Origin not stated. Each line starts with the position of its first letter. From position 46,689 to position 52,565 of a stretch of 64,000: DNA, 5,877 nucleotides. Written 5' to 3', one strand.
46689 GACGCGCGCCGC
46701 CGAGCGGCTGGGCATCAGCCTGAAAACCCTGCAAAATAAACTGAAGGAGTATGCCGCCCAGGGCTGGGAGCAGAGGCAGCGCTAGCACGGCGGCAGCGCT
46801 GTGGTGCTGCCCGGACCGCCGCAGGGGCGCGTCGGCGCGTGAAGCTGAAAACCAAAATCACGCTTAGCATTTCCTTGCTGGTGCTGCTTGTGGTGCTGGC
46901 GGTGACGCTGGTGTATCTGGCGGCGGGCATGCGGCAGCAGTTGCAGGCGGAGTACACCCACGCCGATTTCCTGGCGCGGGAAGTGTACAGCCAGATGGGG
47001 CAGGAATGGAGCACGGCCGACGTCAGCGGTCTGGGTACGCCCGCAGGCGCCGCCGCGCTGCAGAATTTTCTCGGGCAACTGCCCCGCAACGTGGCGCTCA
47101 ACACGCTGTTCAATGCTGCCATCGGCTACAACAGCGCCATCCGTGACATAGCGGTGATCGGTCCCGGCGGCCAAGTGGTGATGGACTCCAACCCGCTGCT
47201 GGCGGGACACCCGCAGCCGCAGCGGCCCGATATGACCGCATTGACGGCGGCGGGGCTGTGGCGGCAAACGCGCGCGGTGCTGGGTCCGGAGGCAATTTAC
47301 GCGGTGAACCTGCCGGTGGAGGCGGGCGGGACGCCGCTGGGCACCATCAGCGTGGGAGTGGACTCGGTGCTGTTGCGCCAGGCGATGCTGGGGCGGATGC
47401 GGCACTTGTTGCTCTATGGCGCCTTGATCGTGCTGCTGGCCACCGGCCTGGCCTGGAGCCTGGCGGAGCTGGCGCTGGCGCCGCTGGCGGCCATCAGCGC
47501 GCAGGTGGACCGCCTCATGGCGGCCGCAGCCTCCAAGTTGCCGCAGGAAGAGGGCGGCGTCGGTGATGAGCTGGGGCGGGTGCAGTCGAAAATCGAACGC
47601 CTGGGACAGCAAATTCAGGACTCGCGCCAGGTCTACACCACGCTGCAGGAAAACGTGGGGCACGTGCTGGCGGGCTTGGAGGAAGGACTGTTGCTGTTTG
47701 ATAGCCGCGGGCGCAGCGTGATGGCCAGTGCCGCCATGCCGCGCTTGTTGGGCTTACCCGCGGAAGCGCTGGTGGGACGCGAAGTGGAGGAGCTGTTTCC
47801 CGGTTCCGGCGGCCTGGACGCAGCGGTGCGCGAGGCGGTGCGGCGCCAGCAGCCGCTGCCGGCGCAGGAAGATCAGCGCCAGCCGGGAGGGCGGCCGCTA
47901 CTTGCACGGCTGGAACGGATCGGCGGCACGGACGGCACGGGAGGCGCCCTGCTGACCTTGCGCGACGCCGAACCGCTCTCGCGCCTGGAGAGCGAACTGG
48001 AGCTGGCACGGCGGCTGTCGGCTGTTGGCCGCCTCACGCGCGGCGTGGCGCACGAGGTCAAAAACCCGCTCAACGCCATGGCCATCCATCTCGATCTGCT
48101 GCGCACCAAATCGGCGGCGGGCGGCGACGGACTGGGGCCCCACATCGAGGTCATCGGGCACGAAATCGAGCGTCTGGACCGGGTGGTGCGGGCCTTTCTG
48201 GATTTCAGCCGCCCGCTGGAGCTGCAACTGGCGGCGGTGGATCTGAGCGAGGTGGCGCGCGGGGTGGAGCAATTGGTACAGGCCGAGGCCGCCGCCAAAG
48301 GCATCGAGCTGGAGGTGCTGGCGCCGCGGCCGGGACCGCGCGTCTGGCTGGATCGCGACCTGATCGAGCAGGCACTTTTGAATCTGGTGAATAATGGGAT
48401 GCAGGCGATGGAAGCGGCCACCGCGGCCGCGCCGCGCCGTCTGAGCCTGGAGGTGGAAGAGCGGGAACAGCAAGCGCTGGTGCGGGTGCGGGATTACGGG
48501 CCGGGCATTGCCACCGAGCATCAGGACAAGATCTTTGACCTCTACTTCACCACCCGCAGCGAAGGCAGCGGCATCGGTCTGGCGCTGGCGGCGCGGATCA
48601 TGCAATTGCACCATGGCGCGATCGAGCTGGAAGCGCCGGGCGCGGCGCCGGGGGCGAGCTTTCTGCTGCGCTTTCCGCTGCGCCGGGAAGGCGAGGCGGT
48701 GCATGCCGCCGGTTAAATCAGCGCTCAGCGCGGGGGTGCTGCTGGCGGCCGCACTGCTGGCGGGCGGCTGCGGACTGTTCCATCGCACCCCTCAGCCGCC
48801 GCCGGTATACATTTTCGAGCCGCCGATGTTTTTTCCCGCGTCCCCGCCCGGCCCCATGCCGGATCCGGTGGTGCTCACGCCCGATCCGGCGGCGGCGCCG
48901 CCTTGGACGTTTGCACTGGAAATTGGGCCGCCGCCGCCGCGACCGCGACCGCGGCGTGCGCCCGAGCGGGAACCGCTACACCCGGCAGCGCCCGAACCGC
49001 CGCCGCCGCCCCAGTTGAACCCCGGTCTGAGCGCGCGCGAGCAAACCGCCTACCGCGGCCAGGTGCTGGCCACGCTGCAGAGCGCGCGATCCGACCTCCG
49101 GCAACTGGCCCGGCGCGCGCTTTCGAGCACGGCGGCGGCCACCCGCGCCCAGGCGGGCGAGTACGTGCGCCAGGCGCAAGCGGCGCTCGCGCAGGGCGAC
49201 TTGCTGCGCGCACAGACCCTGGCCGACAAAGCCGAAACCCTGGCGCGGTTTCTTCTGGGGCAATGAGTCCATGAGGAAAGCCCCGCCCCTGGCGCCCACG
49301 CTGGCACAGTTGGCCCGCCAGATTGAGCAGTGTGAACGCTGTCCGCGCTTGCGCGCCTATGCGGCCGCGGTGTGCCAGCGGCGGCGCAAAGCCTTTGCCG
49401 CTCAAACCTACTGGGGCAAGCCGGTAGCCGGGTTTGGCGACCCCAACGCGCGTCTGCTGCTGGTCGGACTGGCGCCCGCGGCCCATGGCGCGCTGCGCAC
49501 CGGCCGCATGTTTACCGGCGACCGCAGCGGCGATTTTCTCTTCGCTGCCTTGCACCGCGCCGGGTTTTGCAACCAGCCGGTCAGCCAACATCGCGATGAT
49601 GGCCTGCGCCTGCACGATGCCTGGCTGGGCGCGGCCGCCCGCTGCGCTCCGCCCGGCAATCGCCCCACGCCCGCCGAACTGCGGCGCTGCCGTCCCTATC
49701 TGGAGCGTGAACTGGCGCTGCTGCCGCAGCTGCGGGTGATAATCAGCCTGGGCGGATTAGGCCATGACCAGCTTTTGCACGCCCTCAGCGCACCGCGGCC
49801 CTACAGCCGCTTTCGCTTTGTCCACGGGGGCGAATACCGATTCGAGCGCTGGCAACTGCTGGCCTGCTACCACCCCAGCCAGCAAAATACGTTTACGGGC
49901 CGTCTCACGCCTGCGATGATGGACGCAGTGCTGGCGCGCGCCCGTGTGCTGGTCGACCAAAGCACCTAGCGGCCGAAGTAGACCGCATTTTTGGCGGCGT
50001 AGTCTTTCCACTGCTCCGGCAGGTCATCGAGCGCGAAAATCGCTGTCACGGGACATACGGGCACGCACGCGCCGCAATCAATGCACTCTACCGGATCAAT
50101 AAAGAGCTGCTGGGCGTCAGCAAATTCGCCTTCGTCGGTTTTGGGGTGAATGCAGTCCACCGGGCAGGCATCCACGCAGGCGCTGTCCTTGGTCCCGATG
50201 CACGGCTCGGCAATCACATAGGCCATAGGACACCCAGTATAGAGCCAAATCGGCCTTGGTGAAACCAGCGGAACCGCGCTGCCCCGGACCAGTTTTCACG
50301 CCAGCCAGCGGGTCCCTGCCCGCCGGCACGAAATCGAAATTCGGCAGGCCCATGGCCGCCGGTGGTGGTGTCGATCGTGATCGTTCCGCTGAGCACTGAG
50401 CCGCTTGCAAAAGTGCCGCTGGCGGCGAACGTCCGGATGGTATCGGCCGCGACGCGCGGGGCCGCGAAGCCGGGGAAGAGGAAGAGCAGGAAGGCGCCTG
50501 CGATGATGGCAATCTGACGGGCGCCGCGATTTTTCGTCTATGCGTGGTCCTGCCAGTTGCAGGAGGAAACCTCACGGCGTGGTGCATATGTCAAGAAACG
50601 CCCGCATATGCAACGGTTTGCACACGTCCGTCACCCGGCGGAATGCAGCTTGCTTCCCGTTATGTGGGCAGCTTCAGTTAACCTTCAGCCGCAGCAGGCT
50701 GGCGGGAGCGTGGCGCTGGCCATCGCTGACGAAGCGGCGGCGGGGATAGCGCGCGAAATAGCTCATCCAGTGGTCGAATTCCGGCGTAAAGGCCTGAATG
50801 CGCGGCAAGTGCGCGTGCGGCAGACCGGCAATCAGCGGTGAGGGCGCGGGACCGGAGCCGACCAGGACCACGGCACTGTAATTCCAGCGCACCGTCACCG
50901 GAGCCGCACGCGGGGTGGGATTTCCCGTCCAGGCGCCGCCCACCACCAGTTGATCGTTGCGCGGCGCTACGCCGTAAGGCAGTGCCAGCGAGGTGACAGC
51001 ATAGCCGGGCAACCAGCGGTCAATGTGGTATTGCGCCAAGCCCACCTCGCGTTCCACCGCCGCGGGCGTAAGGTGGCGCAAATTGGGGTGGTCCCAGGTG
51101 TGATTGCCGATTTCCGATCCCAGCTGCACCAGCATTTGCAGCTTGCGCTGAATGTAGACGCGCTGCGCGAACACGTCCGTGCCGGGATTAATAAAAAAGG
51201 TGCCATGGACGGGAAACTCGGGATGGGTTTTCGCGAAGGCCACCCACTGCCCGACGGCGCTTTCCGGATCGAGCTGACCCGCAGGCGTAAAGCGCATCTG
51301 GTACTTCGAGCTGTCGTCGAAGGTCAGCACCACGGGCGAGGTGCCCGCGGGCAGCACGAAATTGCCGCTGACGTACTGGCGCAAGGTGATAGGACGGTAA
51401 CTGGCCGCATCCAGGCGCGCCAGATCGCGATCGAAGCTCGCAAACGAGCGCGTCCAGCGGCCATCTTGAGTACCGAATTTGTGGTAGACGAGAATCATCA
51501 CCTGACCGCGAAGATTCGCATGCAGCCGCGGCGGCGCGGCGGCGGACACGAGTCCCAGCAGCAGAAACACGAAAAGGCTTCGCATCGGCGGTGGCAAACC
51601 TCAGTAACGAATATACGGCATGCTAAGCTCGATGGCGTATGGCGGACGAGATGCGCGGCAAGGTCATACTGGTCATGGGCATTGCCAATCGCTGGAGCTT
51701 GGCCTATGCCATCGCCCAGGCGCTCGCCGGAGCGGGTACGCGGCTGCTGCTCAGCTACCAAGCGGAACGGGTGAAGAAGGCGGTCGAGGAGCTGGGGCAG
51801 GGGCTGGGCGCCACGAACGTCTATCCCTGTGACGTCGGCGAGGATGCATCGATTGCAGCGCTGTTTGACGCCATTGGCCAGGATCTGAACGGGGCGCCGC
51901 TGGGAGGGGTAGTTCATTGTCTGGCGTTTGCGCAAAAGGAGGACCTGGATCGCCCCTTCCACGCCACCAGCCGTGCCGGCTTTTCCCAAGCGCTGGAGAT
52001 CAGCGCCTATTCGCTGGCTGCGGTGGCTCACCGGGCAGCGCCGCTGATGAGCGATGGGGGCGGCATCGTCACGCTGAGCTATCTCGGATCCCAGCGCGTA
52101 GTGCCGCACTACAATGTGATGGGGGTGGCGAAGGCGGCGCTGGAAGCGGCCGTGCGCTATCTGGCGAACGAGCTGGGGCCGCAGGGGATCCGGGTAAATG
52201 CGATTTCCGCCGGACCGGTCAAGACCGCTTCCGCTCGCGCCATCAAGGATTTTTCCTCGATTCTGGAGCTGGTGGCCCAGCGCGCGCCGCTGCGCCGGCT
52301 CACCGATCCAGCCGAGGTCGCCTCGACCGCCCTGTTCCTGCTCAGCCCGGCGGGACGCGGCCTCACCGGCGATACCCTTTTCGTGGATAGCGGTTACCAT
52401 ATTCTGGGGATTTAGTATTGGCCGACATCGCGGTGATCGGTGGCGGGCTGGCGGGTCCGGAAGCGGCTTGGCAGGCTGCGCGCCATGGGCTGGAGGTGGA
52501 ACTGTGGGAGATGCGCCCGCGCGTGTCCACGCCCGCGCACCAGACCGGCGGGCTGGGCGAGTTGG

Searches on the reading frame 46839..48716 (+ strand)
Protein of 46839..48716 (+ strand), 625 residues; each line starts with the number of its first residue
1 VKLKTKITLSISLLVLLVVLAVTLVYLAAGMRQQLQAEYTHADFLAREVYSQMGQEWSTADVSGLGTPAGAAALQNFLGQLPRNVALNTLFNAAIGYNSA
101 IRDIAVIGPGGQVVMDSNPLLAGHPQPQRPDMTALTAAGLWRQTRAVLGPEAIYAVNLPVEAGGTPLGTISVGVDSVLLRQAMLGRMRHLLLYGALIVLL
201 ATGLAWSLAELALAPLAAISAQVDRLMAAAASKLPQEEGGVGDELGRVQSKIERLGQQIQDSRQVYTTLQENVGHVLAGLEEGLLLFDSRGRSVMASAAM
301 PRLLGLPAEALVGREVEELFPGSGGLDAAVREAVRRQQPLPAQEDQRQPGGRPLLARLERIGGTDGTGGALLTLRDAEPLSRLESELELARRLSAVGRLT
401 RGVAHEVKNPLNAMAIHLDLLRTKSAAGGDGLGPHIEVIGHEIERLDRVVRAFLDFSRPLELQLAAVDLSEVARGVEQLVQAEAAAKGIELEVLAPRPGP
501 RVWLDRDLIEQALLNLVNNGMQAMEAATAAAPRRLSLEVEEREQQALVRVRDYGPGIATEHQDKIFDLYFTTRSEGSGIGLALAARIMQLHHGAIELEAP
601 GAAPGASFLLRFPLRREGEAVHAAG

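Call 75: search_protein_families(library=pfam, proteins=[window:46839-48716:+], max_evalue=0.001)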
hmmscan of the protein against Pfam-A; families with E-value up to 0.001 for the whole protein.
window:46839-48716:+ (625 aa): 4 families
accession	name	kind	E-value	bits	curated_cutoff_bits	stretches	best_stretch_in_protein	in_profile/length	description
PF02518.31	HATPase_c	-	5.9e-18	65.8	26.4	1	505-615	2-110/111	Histidine kinase-, DNA gyrase B-, and HSP90-like ATPase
PF00512.31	HisKA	-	3.7e-13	49.8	26.9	1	397-458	3-62/66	His Kinase A (phospho-acceptor) domain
PF08448.16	PAS_4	-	4.8e-07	30.4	23.1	1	280-376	4-104/110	PAS fold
PF00989.32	PAS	-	8.8e-06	26.1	22.6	1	276-376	6-112/113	PAS fold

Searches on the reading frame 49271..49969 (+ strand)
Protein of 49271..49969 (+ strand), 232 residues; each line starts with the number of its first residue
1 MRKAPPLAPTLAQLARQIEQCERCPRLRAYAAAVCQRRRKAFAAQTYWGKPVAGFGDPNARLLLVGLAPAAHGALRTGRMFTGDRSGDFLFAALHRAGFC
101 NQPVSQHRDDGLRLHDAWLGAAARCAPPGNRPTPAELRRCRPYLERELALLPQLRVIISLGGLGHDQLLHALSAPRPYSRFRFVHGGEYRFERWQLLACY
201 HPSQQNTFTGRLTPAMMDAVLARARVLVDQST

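Call 76: search_protein_families(library=pfam, proteins=[window:49271-49969:+], max_evalue=0.01)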
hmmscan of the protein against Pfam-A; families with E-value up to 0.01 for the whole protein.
window:49271-49969:+ (232 aa): 1 family
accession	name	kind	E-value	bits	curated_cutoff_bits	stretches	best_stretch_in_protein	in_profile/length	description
PF03167.25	UDG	-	1.1e-25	90.8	24.3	1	54-223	2-139/141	Uracil DNA glycosylase superfamily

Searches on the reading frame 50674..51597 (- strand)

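Call 75: search_protein_families(library=pfam, proteins=[window:50674-51597:-], max_evalue=0.001)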
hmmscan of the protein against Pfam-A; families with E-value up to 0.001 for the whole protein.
window:50674-51597:- (307 aa): 1 family
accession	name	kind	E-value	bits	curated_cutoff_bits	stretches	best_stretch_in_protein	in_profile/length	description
PF01522.26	Polysacc_deac_1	-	3.6e-12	46.8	23.1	1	87-213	7-110/124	Polysaccharide deacetylase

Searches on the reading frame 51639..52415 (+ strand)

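Call 75: search_protein_families(library=pfam, proteins=[window:51639-52415:+], max_evalue=0.001)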
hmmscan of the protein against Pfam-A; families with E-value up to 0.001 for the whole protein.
window:51639-52415:+ (258 aa): 3 families
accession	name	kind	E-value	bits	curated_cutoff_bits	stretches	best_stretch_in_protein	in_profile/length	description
PF13561.12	adh_short_C2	-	1.4e-81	274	27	1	14-254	1-236/236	Enoyl-(Acyl carrier protein) reductase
PF00106.31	adh_short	-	9e-21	74.7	26.6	1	8-203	1-191/195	short chain dehydrogenase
PF08659.16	KR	-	6.6e-05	23.3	22.6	1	21-104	12-98/180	KR domain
